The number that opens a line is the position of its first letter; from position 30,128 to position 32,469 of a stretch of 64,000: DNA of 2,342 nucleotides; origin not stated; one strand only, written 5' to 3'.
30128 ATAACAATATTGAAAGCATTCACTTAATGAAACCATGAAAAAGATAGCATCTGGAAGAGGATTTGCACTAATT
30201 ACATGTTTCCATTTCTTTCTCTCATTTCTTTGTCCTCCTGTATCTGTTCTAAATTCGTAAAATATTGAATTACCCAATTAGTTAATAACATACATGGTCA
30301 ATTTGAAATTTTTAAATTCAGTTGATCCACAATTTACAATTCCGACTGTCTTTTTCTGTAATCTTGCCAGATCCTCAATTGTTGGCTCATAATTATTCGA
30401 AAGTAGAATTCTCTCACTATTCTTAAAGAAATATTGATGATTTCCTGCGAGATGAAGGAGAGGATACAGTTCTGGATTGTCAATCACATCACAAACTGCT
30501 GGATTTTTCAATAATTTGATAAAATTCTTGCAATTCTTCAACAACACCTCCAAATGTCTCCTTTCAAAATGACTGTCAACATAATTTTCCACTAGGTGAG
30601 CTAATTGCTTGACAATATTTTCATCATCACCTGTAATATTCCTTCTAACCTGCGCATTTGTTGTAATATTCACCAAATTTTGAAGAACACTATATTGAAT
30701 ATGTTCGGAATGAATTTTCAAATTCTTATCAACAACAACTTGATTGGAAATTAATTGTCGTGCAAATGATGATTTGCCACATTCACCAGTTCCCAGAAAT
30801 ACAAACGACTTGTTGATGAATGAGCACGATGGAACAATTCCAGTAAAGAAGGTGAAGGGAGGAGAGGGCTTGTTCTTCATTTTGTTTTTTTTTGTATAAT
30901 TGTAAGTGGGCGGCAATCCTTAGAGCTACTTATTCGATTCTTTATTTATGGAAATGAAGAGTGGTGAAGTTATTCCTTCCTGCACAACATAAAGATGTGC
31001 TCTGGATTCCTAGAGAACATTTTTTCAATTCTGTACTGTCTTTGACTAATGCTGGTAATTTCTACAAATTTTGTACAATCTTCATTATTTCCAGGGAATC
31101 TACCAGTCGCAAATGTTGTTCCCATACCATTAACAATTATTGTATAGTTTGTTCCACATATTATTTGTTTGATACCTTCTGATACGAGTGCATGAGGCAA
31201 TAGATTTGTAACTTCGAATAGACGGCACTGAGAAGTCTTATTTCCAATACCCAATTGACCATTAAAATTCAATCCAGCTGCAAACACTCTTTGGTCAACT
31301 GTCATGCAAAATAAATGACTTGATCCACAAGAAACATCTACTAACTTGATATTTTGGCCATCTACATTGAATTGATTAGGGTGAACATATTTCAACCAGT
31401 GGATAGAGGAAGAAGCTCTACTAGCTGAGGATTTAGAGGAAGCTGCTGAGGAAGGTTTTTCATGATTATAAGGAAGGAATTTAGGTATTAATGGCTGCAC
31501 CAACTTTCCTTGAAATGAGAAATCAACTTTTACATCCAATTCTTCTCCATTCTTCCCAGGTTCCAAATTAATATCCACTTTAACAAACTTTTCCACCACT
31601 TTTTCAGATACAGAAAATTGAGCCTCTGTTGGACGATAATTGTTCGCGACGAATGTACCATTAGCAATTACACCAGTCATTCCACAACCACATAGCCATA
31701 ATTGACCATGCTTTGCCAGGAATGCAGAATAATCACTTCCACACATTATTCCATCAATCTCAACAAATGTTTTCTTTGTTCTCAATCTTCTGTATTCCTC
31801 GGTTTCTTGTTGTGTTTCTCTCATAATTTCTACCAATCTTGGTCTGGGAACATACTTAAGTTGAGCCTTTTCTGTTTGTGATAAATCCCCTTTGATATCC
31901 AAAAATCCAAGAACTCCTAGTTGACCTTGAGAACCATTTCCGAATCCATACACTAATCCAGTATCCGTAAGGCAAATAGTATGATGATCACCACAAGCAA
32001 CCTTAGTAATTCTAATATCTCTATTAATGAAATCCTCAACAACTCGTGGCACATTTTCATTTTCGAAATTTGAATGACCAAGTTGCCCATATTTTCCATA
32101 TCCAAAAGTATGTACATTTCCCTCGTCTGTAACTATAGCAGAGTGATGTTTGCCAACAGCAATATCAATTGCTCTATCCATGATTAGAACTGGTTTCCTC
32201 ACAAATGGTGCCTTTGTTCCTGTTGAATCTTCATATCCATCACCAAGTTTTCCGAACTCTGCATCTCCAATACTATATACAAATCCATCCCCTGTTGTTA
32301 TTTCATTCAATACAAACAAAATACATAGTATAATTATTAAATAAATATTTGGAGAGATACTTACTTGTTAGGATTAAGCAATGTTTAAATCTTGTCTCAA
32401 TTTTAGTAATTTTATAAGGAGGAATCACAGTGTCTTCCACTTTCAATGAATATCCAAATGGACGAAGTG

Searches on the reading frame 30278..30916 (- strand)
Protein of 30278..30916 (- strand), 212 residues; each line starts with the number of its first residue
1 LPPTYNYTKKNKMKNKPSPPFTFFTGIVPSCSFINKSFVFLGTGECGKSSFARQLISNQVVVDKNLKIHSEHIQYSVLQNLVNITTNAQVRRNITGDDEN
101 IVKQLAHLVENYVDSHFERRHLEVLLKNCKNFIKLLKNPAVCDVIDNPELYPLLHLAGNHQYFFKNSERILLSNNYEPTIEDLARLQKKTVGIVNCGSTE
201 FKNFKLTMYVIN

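Call 38: search_protein_families(library=pfam, proteins=[window:30278-30916:-], max_evalue=0.01)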
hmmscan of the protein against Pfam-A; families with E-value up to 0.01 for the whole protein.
window:30278-30916:- (212 aa): 1 family
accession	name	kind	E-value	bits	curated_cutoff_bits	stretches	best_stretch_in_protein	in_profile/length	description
PF00503.26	G-alpha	-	2.5e-15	56.9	48.8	1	37-209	23-188/333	G-protein alpha subunit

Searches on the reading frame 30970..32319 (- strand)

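Call 38: search_protein_families(library=pfam, proteins=[window:30970-32319:-], max_evalue=0.01)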
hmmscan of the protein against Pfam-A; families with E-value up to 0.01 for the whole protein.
window:30970-32319:- (449 aa): 4 families
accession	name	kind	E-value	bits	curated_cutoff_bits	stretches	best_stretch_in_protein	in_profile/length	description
PF25390.1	WD40_RLD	-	1.6e-53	182.8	150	2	9-241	158-351/363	RCC1-like domain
PF00415.24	RCC1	-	8.3e-43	145.2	21.7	3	66-117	1-50/50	Regulator of chromosome condensation (RCC1) repeat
PF13540.12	RCC1_2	-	6.5e-23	80.3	22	3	104-133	1-30/30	Regulator of chromosome condensation (RCC1) repeat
PF25384.1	Alsin_RLD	-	0.00021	21.1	100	0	326-402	277-352/405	Alsin RCC1-like domain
